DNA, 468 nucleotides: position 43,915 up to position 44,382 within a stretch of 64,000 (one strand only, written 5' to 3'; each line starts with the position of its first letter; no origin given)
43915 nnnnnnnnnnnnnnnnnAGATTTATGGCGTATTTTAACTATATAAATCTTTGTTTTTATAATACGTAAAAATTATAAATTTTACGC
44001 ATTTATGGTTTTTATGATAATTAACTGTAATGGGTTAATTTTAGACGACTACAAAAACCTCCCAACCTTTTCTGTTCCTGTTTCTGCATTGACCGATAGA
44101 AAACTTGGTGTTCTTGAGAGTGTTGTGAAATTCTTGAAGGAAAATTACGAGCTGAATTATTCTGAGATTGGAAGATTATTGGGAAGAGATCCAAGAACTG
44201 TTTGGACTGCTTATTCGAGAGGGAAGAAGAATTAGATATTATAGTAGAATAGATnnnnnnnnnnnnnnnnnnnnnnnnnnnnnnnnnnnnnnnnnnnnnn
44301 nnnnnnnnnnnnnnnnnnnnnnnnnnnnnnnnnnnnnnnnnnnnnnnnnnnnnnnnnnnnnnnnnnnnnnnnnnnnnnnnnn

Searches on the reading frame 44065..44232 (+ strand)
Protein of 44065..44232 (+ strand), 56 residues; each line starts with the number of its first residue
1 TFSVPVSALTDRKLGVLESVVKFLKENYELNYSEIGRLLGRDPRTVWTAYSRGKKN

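Call 40: find_related_loci(query=A2, collection=metagenome_contigs, flank=5000)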
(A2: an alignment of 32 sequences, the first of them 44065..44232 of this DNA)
Query A2 (56 aa) in metagenome_contigs; peptide patterns used: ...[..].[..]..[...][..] (x = any residue, [..] = any of these).
536 stretches matched a pattern; 513 encode a relative of the query (tblastn E <= 1e-3); the best 80 are kept; 80 distinct loci.
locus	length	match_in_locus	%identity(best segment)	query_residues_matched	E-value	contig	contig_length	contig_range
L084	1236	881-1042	85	2-55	4e-30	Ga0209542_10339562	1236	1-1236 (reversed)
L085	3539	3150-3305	88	2-53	3e-29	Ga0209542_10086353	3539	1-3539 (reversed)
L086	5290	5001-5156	88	2-53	3e-29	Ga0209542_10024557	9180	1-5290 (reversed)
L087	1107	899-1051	90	2-52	1e-29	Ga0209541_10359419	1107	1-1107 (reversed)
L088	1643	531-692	89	2-55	2e-29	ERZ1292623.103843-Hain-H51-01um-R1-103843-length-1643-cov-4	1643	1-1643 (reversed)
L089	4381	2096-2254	91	1-53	5e-29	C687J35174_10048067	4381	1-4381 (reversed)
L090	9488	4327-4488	83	2-55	8e-29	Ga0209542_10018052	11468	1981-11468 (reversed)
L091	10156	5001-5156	88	2-53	5e-29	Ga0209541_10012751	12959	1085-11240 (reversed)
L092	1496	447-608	83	2-55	6e-29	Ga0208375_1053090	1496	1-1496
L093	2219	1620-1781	69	2-55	8e-24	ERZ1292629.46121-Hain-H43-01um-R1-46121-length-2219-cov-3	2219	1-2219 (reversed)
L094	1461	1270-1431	67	2-55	3e-22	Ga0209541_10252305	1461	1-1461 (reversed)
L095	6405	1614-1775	65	2-55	5e-22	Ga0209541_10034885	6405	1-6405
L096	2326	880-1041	63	2-55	6e-22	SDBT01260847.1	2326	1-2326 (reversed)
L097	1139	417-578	63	2-55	1e-21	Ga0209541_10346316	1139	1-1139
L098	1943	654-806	63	4-54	3e-20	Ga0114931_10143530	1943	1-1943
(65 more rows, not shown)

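Call 50: find_homologous_proteins(query=A2, max_evalue=0.00001)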
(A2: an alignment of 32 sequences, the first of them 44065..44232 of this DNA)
Query A2 (32 sequences) (56 aa, profile of the alignment): 825 proteins with E <= 0.00001 among 1610 candidates; the best 120 are listed.
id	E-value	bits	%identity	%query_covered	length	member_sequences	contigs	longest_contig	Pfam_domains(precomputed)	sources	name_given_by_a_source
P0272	1.7e-47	177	54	96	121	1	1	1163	PF08281.19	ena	-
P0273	9.5e-47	174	55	91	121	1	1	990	-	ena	-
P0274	4.5e-45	169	56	96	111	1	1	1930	PF08281.19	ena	-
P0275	7.6e-45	168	52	93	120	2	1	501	PF08281.19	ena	-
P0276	9.7e-43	161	48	89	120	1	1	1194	PF08281.19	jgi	jgi:DNA-directed RNA polymerase specialized sigma24 family protein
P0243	9.7e-42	158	56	96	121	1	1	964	PF13384.13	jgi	-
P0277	9.8e-42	158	50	79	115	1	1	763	PF13384.13,PF08281.19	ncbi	ncbi:unnamed protein product, partial [marine sediment metagenome]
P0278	2.1e-40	154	40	98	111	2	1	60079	-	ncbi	ncbi:MAG: hypothetical protein V1740_06905 [Candidatus Woesearchaeota archaeon]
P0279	2.3e-39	151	52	93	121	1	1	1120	PF08281.19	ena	-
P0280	6.6e-39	149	52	93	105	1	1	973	PF08281.19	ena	-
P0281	6.3e-38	146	52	98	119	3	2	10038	-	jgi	-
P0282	1.1e-37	145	46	96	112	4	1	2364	PF08281.19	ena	-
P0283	1.5e-37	145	54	98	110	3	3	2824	-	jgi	-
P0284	1.9e-37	144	54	98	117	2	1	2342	-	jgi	-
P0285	2.3e-37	144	47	95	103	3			PF08281.19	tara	tara:strand:+ start:3098 stop:3409 length:312 start_codon:yes stop_codon:yes gene_type:complete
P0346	1.3e-25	107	56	93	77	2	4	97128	-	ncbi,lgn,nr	ncbi:hypothetical protein HYU07_00385 [Candidatus Woesearchaeota archaeon]|nr:hypothetical protein [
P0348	1.6e-25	106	54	93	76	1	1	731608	-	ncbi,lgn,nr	ncbi:MAG: hypothetical protein Q7J54_01690 [Candidatus Woesearchaeota archaeon]|nr:hypothetical prot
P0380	1.1e-24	104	52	96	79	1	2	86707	-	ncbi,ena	ncbi:MAG: hypothetical protein AABW88_05230 [Nanoarchaeota archaeon]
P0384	2.0e-24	103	56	96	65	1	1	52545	-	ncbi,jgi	ncbi:MAG: hypothetical protein ABIH72_00140 [archaeon]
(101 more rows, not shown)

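Call 51: find_encoding_contigs(protein=P0346, flank=4000, max_places=2)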
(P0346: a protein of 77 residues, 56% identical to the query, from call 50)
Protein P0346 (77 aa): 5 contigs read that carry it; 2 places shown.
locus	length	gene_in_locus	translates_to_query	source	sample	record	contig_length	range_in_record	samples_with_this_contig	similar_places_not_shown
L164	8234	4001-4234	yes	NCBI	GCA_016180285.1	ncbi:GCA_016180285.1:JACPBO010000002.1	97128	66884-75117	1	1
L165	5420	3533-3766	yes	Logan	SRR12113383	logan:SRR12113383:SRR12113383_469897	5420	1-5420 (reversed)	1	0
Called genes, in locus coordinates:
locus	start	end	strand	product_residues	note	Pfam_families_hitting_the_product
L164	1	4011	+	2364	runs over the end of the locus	PF13360:PQQ_2, PF13570:Beta-prop_ACSF4, PF13360:PQQ_2, PF13570:Beta-prop_ACSF4, PF13360:PQQ_2 (weak), PF10282:Lactonase (weak), PF25021:TEN_NHL (weak), PF13948:DUF4215 (weak), +2 more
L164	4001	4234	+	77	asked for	-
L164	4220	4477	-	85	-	-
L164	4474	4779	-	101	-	-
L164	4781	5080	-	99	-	-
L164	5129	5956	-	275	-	PF25133:TYW2_N_2, PF02475:TRM5-TYW2_MTfase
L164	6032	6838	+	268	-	-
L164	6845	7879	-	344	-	PF00752:XPG_N, PF00867:XPG_I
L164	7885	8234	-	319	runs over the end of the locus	-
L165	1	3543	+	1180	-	?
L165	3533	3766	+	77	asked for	-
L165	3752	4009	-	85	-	-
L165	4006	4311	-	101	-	-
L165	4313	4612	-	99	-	-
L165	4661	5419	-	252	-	?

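Call 52: find_encoding_contigs(protein=P0348, flank=4000, max_places=2)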
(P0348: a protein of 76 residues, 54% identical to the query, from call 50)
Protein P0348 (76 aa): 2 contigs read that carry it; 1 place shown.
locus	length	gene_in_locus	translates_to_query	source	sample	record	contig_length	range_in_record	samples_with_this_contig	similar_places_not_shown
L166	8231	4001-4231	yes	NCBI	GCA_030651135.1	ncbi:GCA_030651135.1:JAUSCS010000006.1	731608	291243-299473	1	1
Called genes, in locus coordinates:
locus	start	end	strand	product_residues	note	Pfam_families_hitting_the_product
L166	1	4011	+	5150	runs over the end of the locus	-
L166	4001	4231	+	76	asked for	-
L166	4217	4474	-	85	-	-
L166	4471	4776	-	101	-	-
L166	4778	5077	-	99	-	-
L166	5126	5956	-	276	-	PF25133:TYW2_N_2, PF02475:TRM5-TYW2_MTfase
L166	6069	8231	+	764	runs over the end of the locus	PF13385:Laminin_G_3, PF00404:Dockerin_1 (faint)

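Call 53: find_encoding_contigs(protein=P0380, flank=4000, max_places=2)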
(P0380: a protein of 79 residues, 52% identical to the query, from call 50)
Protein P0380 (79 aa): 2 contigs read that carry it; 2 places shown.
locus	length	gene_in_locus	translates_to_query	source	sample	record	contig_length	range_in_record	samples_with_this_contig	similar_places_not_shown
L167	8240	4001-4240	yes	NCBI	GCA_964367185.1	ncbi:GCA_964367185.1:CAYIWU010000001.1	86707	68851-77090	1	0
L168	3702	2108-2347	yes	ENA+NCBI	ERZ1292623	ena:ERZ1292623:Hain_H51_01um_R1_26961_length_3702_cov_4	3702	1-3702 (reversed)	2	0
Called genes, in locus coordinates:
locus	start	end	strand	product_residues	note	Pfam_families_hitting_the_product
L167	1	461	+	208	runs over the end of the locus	-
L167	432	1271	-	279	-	-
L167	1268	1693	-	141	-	-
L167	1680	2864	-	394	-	-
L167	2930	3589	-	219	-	-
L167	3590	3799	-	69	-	-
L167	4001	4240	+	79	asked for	-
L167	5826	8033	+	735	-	PF13385:Laminin_G_3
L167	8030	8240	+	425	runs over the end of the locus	-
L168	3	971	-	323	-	?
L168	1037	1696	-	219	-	-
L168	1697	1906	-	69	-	-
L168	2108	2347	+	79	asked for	-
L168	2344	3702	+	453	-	?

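Call 54: find_encoding_contigs(protein=P0384, flank=4000, max_places=2)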
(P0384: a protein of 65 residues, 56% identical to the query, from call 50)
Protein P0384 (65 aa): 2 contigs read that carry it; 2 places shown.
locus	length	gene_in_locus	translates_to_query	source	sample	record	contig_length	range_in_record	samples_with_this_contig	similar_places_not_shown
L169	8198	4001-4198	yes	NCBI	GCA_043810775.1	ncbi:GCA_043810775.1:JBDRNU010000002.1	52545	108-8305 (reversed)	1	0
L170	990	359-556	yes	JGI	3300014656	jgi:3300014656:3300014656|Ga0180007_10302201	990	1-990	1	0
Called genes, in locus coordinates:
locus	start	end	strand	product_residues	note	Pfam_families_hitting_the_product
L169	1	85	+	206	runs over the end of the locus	PF00702:Hydrolase, PF12710:HAD, PF13419:HAD_2 (weak), PF08282:Hydrolase_3 (weak)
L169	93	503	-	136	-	-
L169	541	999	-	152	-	-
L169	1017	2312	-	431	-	PF01751:Toprim (weak), PF13155:Toprim_2 (weak), PF13662:Toprim_4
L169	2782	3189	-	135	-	-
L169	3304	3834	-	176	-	-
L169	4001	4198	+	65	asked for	-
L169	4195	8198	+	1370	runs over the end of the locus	PF13385:Laminin_G_3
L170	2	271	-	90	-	?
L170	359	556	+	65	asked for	-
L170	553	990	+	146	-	?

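Call 72: search_protein_families(library=pfam, alignment_id=A2, max_evalue=0.05)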
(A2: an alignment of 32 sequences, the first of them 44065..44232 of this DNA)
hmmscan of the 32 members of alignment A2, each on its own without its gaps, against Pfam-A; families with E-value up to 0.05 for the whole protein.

A. member 1, window:44065-44232:+ (56 aa): 4 families
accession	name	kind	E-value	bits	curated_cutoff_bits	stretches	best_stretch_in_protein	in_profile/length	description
PF08281.18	Sigma70_r4_2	-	3e-05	24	25.7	1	25-55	22-52/54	Sigma-70, region 4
PF13384.12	HTH_23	-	0.0021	18.2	24.6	1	20-51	10-39/50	Homeodomain-like domain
PF13936.12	HTH_38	-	0.0095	16.1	27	1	31-46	22-37/44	Helix-turn-helix domain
PF13412.12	HTH_24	-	0.048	13.7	21.9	0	21-49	9-37/48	Winged helix-turn-helix DNA-binding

B. families by the number of members that match (of 32 scanned): 20 families
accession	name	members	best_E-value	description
PF08281.18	Sigma70_r4_2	27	5.9e-07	Sigma-70, region 4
PF13384.12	HTH_23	15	5.9e-05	Homeodomain-like domain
PF13936.12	HTH_38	7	8.4e-05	Helix-turn-helix domain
PF08279.18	HTH_11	5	0.00057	HTH domain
PF13412.12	HTH_24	5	0.0036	Winged helix-turn-helix DNA-binding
PF13551.12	HTH_29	2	0.0057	Winged helix-turn helix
PF08299.17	Bac_DnaA_C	2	0.013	Bacterial dnaA protein helix-turn-helix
PF12756.13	zf-C2H2_2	1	0.0069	C2H2 type zinc-finger (2 copies)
PF13404.12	HTH_AsnC-type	1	0.014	AsnC-type helix-turn-helix domain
PF16805.11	Trans_coact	1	0.017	Phage late-transcription coactivator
PF03871.20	RNA_pol_Rpb5_N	1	0.025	RNA polymerase Rpb5, N-terminal domain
PF13592.12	HTH_33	1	0.026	Winged helix-turn helix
PF17902.7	SH3_10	1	0.026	SH3 domain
PF13921.12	Myb_DNA-bind_6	1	0.029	Myb-like DNA-binding domain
PF22881.1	FilE_C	1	0.033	FilE, C-terminal domain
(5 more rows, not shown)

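Call 73: search_solved_structures(query=A2, max_evalue=1)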
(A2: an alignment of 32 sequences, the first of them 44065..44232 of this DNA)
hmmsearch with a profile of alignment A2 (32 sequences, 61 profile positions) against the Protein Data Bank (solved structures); distinct sequences matched with E-value up to 1: 5.
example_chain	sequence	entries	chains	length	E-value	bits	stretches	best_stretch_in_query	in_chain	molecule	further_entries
3op9_A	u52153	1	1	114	0.13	15.2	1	29-51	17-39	Pli0006 protein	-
3mzy_A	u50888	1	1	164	0.29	14.1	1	14-61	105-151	RNA polymerase sigma-H factor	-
9u78_A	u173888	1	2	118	0.42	13.6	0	17-31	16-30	Single Chain Protein of De Novo Designed Helix Bundles-4EH2 with KDPV Loop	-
6fkg_C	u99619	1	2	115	0.57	13.2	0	31-54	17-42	Rv1990c (MbcA)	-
8ztq_A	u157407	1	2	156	0.73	12.8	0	14-44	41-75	Nitrogen fixation protein NifU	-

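Call 77: search_protein_families(library=pfam, proteins=[L090:8155-8829:+, L090:7512-8159:+, L090:4515-5021:-, L090:3988-4500:+, L090:515-3988:+], max_evalue=0.01)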
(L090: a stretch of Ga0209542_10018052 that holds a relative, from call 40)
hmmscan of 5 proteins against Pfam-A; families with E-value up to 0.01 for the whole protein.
L090:8155-8829:+ (225 aa): 2 families
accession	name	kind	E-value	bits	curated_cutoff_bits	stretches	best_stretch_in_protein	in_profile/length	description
PF14907.12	NTP_transf_5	-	2.9e-07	30.8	31.2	1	5-96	53-140/249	Uncharacterised nucleotidyltransferase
PF08843.17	AbiEii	-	0.00016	22.2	22.5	1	20-183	9-191/238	Nucleotidyl transferase AbiEii toxin, Type IV TA system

L090:7512-8159:+ (216 aa): 0 families

L090:4515-5021:- (169 aa): 1 family
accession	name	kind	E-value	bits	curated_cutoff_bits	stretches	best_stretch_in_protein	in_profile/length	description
PF05168.19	HEPN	-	8.5e-06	26.4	22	1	38-162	1-113/117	HEPN domain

L090:3988-4500:+ (171 aa): 10 families
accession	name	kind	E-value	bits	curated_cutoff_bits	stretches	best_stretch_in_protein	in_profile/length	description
PF08281.18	Sigma70_r4_2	-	6e-08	32.7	25.7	1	137-168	22-53/54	Sigma-70, region 4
PF13384.12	HTH_23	-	1.6e-06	28.2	24.6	0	136-164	14-40/50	Homeodomain-like domain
PF13936.12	HTH_38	-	2.5e-05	24.4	27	0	143-158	22-37/44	Helix-turn-helix domain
PF20432.4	Xre-like-HTH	-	9.1e-05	23.1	25.8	0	136-167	18-48/63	Antitoxin Xre-like helix-turn-helix domain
PF13412.12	HTH_24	-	0.00025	21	21.9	0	133-164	9-40/48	Winged helix-turn-helix DNA-binding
PF10552.14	ORF6C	-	0.00091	19.6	22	0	57-114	13-70/114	ORF6C domain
PF13518.12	HTH_28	-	0.0015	19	25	0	132-158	5-29/52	Helix-turn-helix domain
PF08279.18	HTH_11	-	0.0025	18.1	25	0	63-93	2-33/55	HTH domain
PF00538.25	Linker_histone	-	0.0059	17.2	22.4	0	57-91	17-52/74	linker histone H1 and H5 family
PF08299.17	Bac_DnaA_C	-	0.0081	16.6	31.5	0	133-163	35-67/69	Bacterial dnaA protein helix-turn-helix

L090:515-3988:+ (1158 aa): 0 families

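Call 78: find_related_loci(query=A2, collection=viral_contigs, flank=5000)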
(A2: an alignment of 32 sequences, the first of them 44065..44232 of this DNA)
Query A2 (56 aa) in viral_contigs; peptide patterns used: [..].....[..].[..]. (x = any residue, [..] = any of these).
75 stretches matched a pattern, but none encodes a relative of the query by tblastn (E <= 1e-3).
